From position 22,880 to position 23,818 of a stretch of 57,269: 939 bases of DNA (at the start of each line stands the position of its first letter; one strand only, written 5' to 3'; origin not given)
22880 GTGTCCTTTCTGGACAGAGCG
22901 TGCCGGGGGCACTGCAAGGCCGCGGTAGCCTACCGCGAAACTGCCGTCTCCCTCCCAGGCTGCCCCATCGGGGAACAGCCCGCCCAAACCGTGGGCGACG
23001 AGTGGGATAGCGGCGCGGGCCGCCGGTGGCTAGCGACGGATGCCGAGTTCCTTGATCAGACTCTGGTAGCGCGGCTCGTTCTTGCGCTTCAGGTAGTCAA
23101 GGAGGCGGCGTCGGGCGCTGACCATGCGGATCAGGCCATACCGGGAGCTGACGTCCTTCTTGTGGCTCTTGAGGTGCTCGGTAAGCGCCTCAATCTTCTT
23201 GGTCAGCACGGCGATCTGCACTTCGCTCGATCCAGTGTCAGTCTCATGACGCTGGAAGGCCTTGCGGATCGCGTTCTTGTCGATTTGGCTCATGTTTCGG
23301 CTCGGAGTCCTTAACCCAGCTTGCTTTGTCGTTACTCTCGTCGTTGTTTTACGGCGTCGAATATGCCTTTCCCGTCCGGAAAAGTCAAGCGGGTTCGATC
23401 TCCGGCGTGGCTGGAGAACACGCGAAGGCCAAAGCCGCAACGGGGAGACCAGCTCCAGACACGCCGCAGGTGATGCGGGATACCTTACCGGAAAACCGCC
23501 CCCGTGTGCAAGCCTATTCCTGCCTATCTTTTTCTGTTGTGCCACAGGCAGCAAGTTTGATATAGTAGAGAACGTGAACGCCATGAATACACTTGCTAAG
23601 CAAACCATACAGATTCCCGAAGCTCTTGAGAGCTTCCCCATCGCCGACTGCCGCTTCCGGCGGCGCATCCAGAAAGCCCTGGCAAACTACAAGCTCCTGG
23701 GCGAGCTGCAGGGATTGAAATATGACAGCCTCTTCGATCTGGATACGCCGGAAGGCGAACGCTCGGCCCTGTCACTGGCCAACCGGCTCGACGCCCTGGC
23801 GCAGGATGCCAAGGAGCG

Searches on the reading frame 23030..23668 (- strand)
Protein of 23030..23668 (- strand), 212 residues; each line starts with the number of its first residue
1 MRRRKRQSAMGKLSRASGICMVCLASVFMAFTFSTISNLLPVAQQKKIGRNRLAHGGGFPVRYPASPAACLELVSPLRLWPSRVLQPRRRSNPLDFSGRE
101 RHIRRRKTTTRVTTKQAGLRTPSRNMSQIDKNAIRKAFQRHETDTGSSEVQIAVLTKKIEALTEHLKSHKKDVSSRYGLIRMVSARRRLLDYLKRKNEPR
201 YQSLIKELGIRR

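Call 9: search_protein_families(library=pfam, proteins=[window:23030-23668:-])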
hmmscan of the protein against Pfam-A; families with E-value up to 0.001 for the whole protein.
window:23030-23668:- (212 aa): 1 family
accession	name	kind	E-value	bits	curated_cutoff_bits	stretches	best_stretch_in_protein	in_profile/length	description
PF00312.27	Ribosomal_S15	-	6.9e-35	119.5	31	1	131-211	1-81/81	Ribosomal protein S15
